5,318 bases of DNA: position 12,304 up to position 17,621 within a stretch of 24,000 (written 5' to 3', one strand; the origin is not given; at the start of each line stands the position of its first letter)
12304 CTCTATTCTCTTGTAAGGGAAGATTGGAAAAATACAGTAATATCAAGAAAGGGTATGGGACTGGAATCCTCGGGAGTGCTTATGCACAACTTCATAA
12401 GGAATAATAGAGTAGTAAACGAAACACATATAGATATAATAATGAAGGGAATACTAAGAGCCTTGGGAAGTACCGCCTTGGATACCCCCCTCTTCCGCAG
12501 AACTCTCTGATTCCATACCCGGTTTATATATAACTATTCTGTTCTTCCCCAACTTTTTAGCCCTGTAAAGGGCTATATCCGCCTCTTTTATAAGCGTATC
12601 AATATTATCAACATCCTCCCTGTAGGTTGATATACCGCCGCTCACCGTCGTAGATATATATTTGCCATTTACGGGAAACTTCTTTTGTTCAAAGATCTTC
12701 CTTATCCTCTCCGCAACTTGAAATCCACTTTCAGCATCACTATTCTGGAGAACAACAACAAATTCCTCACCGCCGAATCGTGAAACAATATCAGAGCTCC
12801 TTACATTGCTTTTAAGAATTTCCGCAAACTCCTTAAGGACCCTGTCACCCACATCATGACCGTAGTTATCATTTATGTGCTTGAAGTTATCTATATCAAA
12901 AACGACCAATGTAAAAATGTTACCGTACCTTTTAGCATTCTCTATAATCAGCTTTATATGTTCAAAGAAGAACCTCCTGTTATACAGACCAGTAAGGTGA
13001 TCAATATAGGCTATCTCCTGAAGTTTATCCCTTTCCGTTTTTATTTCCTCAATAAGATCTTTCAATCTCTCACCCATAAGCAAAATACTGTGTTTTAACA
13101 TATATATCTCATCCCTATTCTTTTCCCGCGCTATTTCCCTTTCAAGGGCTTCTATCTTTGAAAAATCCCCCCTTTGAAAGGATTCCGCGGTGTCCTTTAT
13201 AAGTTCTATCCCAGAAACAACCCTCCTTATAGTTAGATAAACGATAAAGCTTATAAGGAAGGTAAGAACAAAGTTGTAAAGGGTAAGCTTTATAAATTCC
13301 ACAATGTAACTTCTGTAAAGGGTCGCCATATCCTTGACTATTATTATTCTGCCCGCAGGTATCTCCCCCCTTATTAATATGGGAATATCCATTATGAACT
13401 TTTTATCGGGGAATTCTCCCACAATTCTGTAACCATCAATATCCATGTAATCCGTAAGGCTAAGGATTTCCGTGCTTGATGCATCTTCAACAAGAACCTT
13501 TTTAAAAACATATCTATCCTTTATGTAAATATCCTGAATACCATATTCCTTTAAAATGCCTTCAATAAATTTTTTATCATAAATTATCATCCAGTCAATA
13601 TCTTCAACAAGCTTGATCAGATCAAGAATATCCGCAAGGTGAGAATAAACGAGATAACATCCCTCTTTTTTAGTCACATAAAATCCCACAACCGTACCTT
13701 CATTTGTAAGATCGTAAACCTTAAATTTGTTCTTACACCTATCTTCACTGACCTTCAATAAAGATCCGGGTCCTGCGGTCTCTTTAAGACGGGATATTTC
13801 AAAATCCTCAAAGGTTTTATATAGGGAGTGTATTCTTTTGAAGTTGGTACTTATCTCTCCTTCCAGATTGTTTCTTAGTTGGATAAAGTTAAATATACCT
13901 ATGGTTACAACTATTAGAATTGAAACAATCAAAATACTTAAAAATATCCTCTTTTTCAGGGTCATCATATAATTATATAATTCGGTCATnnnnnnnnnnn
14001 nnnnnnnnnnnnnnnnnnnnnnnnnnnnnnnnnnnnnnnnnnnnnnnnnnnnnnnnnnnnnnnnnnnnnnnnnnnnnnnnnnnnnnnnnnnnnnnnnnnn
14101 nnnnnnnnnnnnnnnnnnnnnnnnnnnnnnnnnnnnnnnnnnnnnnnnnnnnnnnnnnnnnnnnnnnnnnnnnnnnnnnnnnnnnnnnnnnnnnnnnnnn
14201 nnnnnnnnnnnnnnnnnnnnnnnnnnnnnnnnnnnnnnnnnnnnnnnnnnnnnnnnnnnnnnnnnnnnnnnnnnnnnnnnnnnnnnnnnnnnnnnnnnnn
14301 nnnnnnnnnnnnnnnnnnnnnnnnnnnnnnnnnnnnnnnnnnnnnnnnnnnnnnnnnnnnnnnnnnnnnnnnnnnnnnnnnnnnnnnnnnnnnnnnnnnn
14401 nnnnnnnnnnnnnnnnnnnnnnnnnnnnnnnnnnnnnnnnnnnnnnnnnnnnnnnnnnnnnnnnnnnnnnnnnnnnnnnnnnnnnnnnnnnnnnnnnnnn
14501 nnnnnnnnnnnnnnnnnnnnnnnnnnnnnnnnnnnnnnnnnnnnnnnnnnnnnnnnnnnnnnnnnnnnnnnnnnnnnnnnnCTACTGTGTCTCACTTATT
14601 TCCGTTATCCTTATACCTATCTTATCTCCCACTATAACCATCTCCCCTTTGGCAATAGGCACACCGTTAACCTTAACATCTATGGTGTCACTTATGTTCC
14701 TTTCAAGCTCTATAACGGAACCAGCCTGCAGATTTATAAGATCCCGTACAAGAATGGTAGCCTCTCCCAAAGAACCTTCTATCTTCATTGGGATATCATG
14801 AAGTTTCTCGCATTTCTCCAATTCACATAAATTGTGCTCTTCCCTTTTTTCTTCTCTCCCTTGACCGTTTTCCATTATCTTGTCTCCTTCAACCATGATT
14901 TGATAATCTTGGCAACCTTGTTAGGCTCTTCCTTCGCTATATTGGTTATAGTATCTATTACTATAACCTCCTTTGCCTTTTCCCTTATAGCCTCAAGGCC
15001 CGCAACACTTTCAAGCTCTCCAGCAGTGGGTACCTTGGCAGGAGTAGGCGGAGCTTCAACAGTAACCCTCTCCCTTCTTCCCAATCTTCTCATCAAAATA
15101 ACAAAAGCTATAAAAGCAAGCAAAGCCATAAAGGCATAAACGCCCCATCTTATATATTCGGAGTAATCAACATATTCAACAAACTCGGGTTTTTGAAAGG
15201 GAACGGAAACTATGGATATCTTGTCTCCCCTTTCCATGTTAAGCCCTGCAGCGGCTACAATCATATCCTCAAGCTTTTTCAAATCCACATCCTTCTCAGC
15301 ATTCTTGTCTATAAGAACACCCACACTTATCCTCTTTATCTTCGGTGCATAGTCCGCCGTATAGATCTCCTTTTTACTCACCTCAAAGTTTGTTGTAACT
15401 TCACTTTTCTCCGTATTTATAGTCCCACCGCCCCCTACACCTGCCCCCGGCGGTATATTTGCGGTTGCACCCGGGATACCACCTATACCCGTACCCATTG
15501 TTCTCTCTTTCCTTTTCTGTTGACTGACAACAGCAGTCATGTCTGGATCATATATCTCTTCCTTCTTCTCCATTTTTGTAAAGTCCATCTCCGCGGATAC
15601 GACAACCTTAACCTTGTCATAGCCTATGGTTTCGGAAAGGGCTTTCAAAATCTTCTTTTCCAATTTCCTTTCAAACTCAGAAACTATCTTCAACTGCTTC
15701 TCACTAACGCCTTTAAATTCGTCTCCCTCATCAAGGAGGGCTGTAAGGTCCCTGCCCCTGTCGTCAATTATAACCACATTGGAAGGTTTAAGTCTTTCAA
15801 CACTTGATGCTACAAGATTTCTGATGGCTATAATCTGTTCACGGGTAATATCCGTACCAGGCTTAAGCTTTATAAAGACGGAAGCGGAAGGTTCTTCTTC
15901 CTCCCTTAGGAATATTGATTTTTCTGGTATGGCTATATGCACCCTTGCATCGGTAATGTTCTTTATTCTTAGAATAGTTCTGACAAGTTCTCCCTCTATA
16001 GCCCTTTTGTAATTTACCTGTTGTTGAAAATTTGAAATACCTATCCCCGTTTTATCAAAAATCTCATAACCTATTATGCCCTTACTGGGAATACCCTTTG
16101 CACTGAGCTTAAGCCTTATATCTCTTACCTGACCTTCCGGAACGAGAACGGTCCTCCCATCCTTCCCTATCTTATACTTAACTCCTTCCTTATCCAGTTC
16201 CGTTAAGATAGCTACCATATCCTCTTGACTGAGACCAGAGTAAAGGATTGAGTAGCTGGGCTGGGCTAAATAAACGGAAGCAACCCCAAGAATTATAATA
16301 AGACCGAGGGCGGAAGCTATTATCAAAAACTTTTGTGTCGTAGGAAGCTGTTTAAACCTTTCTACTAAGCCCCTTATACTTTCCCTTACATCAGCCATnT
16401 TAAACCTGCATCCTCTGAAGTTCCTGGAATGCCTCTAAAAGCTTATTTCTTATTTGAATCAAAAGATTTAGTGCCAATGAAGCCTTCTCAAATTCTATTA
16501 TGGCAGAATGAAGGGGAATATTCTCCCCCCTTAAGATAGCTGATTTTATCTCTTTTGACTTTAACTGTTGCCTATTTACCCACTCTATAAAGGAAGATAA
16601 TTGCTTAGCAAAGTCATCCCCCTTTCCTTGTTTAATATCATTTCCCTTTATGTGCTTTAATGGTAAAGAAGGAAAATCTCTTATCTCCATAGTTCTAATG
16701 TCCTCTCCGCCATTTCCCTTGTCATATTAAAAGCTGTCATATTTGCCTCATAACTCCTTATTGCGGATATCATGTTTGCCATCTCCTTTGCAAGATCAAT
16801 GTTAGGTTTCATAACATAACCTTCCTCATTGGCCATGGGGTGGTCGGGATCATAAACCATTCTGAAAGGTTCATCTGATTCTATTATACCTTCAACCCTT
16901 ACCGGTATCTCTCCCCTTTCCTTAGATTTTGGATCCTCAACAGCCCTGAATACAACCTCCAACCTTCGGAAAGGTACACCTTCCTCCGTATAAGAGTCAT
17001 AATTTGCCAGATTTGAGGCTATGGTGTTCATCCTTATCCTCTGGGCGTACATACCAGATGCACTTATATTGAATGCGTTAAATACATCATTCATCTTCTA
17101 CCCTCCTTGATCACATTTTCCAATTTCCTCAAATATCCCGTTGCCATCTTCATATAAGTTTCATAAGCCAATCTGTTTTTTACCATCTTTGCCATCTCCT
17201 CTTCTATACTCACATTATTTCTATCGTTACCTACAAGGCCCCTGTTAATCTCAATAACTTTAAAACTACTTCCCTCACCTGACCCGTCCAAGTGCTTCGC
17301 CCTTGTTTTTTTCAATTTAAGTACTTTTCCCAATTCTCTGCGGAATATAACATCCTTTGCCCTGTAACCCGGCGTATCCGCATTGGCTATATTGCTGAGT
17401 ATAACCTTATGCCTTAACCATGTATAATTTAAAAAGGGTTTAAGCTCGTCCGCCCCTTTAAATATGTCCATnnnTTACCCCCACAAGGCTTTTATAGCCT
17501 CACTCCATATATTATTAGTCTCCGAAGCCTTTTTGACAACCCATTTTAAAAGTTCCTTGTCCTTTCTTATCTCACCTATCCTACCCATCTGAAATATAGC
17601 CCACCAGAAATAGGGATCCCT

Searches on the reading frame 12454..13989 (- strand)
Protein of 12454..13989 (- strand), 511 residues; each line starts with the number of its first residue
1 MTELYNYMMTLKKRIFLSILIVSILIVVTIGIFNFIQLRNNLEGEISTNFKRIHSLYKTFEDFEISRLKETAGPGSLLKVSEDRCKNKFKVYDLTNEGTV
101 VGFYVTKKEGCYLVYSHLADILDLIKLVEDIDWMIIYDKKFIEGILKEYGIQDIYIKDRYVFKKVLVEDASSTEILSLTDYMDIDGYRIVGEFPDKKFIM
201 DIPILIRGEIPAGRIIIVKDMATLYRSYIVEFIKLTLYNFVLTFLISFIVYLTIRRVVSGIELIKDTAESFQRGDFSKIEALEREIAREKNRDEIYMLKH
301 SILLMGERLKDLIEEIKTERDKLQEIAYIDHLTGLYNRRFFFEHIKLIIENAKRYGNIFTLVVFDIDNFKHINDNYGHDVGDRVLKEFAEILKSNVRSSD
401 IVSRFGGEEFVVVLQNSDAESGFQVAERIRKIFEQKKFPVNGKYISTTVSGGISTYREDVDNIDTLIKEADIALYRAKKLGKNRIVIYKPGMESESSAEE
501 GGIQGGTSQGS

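Call 4: search_protein_families(library=pfam, proteins=[window:12454-13989:-], max_evalue=0.01)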
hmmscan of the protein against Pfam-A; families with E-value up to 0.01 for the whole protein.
window:12454-13989:- (511 aa): 3 families
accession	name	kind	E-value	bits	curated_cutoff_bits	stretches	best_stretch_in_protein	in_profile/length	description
PF00990.26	GGDEF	-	7.6e-52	175.8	23.8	1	327-484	1-161/161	Diguanylate cyclase, GGDEF domain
PF17853.6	GGDEF_2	-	0.00011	22.8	24.5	1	360-474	24-114/116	GGDEF-like domain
PF00672.30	HAMP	-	0.00062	20.5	25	1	253-311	2-53/53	HAMP domain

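Call 5: search_protein_families(library=ncbifam, proteins=[window:12454-13989:-], max_evalue=0.01)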
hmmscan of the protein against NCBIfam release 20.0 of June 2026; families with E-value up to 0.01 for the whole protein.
window:12454-13989:- (511 aa): 23 families
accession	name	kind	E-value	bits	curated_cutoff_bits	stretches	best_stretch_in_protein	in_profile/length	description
TIGR00254.1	GGDEF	domain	5.8e-58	195.3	37.4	1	323-487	1-166/168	diguanylate cyclase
NF007135.0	PRK09581.1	equivalog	2.8e-57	194.6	474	1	313-487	278-454/457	PleD family two-component system response regulator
NF038266.1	diguan_SiaD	equivalog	3.8e-50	170.6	290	1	317-485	84-252/252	biofilm regulation diguanylate cyclase SiaD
NF007380.0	PRK09894.1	equivalog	9.5e-46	156.5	256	1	306-489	107-288/296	diguanylate cyclase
NF041606.1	dguan_cyc_DgcA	equivalog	9.2e-45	153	370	1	320-487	171-338/340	diguanylate cyclase DgcA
NF007423.1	PRK09966.1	equivalog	1.4e-44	152.6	325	1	211-478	129-390/390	diguanylate cyclase DgcN/YfiN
NF047654.1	DiguCycDgcRLepto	equivalog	2.3e-41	141.7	500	1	315-486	121-294/295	diguanylate cyclase DgcR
NF007298.0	PRK09776.1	equivalog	4.1e-38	130.9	1135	1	319-495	673-852/1111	diguanylate cyclase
NF051473.1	DigCycDgcsShew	equivalog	6.1e-38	130.9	400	1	321-485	129-288/291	diguanylate cyclase DgcS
NF011955.1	PRK15426.1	equivalog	1e-35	123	408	1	310-487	381-560/564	cellulose biosynthesis regulator diguanylate cyclase DgcQ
NF045675.1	PhdiestaseDibA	equivalog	2.2e-33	115.5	980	1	313-490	189-366/623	phosphodiesterase DibA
NF007599.0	PRK10245.1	equivalog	2.3e-33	115.2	402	1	318-485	201-367/371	diguanylate cyclase AdrA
NF007474.0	PRK10060.1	equivalog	3.9e-32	111.3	782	1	311-494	222-401/663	cyclic di-GMP phosphodiesterase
NF053781.1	cdiGMPphdstlr2612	equivalog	2.1e-31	108.5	1600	1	310-493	824-1007/1268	Tlr1612 family c-di-GMP phosphodiesterase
NF047872.1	GGDEF_GdpS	equivalog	3.3e-29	102.2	400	1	323-487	183-349/355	GGDEF domain-containing protein GdpS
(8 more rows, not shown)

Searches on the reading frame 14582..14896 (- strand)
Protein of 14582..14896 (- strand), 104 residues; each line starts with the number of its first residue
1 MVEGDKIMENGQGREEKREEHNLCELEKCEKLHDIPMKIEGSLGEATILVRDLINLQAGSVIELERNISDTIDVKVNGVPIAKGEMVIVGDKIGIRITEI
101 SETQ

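Call 4: search_protein_families(library=pfam, proteins=[window:14582-14896:-], max_evalue=0.01)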
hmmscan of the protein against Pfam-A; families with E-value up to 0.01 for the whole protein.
window:14582-14896:- (104 aa): 1 family
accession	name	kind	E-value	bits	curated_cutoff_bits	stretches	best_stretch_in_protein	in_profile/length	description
PF01052.25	FliMN_C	-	6e-25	87.4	23.8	1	30-100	1-71/73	Type III flagellar switch regulator (C-ring) FliN C-term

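Call 5: search_protein_families(library=ncbifam, proteins=[window:14582-14896:-], max_evalue=0.01)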
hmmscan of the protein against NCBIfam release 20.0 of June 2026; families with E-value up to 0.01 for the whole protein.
window:14582-14896:- (104 aa): 12 families
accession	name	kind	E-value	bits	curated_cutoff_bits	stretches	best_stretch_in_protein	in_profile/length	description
TIGR02480.1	fliN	equivalog_domain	1.4e-25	89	84.05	1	30-103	3-76/77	flagellar motor switch protein FliN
NF005995.1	PRK08119.1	equivalog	1e-18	68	218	1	21-101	290-370/376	flagellar motor switch phosphatase FliY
NF005275.1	PRK06782.1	equivalog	7.4e-15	54.7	681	1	14-100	429-515/516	flagellar motor switch protein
TIGR02551.1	SpaO_YscQ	equivalog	7.9e-14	52.3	100.8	1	28-99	228-299/300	type III secretion system cytoplasmic ring protein SctQ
NF006272.1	PRK08432.1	equivalog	2.5e-13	50.2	219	1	14-101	177-264/274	flagellar motor switch protein FliY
NF006273.1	PRK08433.1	equivalog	1.1e-12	48.1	114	1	24-102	10-88/100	flagellar motor switch protein FliN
TIGR01397.1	fliM_switch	equivalog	1e-11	44.6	219.6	1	9-99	227-317/320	flagellar motor switch protein FliM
NF006018.0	PRK08158.1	equivalog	3.9e-10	39.2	223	1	2-99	197-294/303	YscQ/HrcQ family type III secretion apparatus protein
NF005276.0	PRK06788.1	equivalog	3.2e-09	36.9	98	1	15-101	14-100/119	flagellar motor switch protein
NF005956.0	PRK08035.1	equivalog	2.7e-06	26.8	230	1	31-99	247-315/323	YscQ/HrcQ family type III secretion apparatus protein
NF005277.0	PRK06789.1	equivalog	3.4e-06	27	81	1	33-101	5-73/74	flagellar motor switch protein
NF004605.0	PRK05933.1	equivalog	1.1e-05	24.7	536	1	45-100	316-372/372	type III secretion system protein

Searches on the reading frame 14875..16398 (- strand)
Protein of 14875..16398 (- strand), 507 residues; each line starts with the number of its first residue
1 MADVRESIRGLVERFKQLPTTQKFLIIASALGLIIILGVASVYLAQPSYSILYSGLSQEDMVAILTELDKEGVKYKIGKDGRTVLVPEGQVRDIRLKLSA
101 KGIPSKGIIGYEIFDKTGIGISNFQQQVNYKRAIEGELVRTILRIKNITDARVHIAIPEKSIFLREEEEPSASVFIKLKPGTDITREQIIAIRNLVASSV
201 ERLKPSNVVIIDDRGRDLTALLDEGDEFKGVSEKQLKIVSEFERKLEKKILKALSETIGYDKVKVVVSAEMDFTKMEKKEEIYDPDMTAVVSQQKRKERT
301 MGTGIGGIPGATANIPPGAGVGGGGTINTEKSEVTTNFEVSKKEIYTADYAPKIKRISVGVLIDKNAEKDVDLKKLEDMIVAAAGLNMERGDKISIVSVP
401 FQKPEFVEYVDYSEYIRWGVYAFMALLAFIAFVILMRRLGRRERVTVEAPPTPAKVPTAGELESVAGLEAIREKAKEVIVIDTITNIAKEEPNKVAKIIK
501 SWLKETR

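Call 4: search_protein_families(library=pfam, proteins=[window:14875-16398:-], max_evalue=0.01)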
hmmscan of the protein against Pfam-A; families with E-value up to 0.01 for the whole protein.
window:14875-16398:- (507 aa): 2 families
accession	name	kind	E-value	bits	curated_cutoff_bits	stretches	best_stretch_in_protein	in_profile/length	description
PF01514.23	YscJ_FliF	-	3.1e-65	219.8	24.4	1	45-219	2-178/179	Secretory protein of YscJ/FliF family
PF08345.17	YscJ_FliF_C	-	2.7e-37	128.9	23.8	1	254-401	1-147/147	Flagellar M-ring protein C-terminal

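Call 5: search_protein_families(library=ncbifam, proteins=[window:14875-16398:-], max_evalue=0.01)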
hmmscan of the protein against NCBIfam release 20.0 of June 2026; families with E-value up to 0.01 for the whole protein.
window:14875-16398:- (507 aa): 2 families
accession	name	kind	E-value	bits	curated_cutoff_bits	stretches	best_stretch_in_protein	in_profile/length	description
TIGR00206.1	fliF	equivalog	9e-94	315.4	129.75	1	12-505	13-553/555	flagellar basal-body MS-ring/collar protein FliF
TIGR02544.1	III_secr_YscJ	equivalog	9.4e-23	80.9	161.95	1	44-211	14-184/193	type III secretion system inner membrane ring lipoprotein SctJ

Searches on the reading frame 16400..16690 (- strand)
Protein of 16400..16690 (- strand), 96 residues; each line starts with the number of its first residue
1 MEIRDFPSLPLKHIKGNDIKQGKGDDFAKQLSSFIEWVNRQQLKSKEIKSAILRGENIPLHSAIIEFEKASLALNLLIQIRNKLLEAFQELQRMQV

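Call 4: search_protein_families(library=pfam, proteins=[window:16400-16690:-], max_evalue=0.01)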
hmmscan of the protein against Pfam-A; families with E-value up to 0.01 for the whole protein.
window:16400-16690:- (96 aa): 1 family
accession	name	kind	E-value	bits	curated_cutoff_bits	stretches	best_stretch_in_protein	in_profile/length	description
PF02049.23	FliE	-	3.3e-20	72.5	22.4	1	20-96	13-89/89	Flagellar hook-basal body complex protein FliE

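Call 5: search_protein_families(library=ncbifam, proteins=[window:16400-16690:-], max_evalue=0.01)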
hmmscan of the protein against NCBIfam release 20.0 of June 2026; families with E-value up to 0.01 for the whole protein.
window:16400-16690:- (96 aa): 2 families
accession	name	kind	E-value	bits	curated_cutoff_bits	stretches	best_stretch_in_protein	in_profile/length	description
TIGR00205.2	fliE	equivalog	1.6e-20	73.1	30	1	27-96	1-71/71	flagellar hook-basal body complex protein FliE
NF009371.0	PRK12729.1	equivalog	0.0013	19.3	145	1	25-93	56-125/127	flagellar hook-basal body protein FliE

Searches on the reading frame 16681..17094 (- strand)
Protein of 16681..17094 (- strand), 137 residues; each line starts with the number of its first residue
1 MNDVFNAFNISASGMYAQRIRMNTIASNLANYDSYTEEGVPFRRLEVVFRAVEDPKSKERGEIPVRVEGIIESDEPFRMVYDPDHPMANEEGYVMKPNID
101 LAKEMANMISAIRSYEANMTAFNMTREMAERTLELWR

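Call 4: search_protein_families(library=pfam, proteins=[window:16681-17094:-], max_evalue=0.01)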
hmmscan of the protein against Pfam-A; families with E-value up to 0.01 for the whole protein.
window:16681-17094:- (137 aa): 2 families
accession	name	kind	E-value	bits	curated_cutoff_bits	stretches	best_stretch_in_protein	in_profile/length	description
PF06429.18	Flg_bbr_C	-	3.7e-11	42.8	23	1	91-135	2-46/46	Flagellar basal body rod FlgEFG protein C-terminal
PF00460.25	Flg_bb_rod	-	5.2e-08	33.1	20.7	1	9-33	2-26/31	Flagella basal body rod protein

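Call 5: search_protein_families(library=ncbifam, proteins=[window:16681-17094:-], max_evalue=0.01)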
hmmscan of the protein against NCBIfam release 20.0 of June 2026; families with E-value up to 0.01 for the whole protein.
window:16681-17094:- (137 aa): 16 families
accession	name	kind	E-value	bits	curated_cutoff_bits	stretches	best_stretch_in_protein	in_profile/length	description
TIGR01395.1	FlgC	equivalog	1.2e-49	168.1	102.1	1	5-137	1-137/137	flagellar basal body rod protein FlgC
NF009275.1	PRK12632.1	equivalog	4.4e-24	85.3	170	1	1-137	1-129/130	flagellar basal body rod protein FlgC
TIGR03506.1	FlgEFG_subfam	subfamily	3.6e-10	40.1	70.25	2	6-33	1-28/351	flagellar hook-basal body complex protein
NF004243.1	PRK05682.2-2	equivalog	4.5e-10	39.2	801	1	96-135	379-418/420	flagellar hook protein FlgE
TIGR02488.1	flgG_G_neg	equivalog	5.9e-10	39.1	252.75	2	91-130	214-253/259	flagellar basal-body rod protein FlgG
NF009456.0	PRK12816.1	equivalog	4.8e-08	33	416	1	92-131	219-258/264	flagellar basal body rod protein FlgG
TIGR02490.1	flgF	equivalog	5.6e-06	26.1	178.5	0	10-63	3-51/218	flagellar basal-body rod protein FlgF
NF009282.1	PRK12642.1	equivalog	8.4e-06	25.3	242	0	69-125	172-226/239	flagellar basal-body rod protein FlgF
NF004238.1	PRK05682.1-1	equivalog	3.4e-05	23.3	400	0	96-121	374-399/414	flagellar hook protein FlgE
NF005286.1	PRK06803.1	equivalog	3.6e-05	23.1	467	0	91-130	357-396/402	flagellar hook protein FlgE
NF004240.1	PRK05682.1-4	equivalog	4e-05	23.1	472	0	94-130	401-437/443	flagellar hook protein FlgE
TIGR02492.1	flgK_ends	equivalog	0.00057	19.3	170.75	0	6-33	1-28/437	flagellar hook-associated protein FlgK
NF004242.0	PRK05682.2-1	equivalog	0.00073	18.4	365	0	95-134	380-419/422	flagellar hook protein FlgE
NF009280.2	PRK12640.1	subfamily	0.00095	18.8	210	1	67-135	176-242/246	flagellar basal body rod protein FlgF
TIGR01396.1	FlgB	equivalog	0.0021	18.3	59.05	1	6-132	3-129/131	flagellar basal body rod protein FlgB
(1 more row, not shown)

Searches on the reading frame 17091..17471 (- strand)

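Call 4: search_protein_families(library=pfam, proteins=[window:17091-17471:-], max_evalue=0.01)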
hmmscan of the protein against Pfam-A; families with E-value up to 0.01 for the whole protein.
window:17091-17471:- (126 aa): 2 families
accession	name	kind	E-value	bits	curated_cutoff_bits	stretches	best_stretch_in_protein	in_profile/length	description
PF00460.25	Flg_bb_rod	-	9.9e-05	22.7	20.7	1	22-37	16-31/31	Flagella basal body rod protein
PF06429.18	Flg_bbr_C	-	0.0016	18.3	23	1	86-110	9-33/46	Flagellar basal body rod FlgEFG protein C-terminal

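Call 5: search_protein_families(library=ncbifam, proteins=[window:17091-17471:-], max_evalue=0.01)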
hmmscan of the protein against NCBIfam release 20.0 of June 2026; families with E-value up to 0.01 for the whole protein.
window:17091-17471:- (126 aa): 22 families
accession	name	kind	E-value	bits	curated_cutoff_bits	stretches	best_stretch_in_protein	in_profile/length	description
TIGR01396.1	FlgB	equivalog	3.4e-25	88.8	59.05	1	11-122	9-131/131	flagellar basal body rod protein FlgB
NF009270.0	PRK12627.1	equivalog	1.1e-17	64.7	128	1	19-107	20-111/128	FlgB family protein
NF009264.0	PRK12621.1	equivalog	5.4e-16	59.2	163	1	17-126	19-136/136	flagellar basal body rod protein FlgB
NF009266.0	PRK12623.1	equivalog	7.5e-16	58.3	144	1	8-122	14-131/133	flagellar basal body rod protein FlgB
NF004653.1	PRK06003.1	equivalog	8.9e-14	52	153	1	16-103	16-106/126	flagellar basal body rod protein FlgB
NF004654.1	PRK06004.1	equivalog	4.6e-13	50.2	142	1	11-108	3-111/126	flagellar basal body rod protein FlgB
NF005280.0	PRK06797.1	equivalog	5.8e-12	46.3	106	1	11-103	9-115/135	flagellar basal body rod protein FlgB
NF009328.0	PRK12685.1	equivalog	2.7e-11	43.9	169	1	14-121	16-113/116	flagellar basal body rod protein FlgB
NF009265.0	PRK12622.1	equivalog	2.7e-11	43.7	145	1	8-122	9-135/135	flagellar basal body rod protein FlgB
NF009267.0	PRK12624.1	equivalog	5.1e-08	33.5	241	1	4-55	8-59/143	flagellar basal body rod protein FlgB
NF009263.0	PRK12620.1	equivalog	1.6e-06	28.2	158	1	20-104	22-113/133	flagellar basal body rod protein FlgB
TIGR02492.1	flgK_ends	equivalog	1.6e-06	27.8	170.75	1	22-44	18-40/437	flagellar hook-associated protein FlgK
NF009275.1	PRK12632.1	equivalog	2.1e-06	28.1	170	1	19-51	20-52/130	flagellar basal body rod protein FlgC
TIGR02490.1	flgF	equivalog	3.1e-05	23.7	178.5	1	21-52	15-46/218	flagellar basal-body rod protein FlgF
NF009332.0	PRK12690.1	equivalog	8.1e-05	22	288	0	22-45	20-43/239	flagellar hook-basal body complex protein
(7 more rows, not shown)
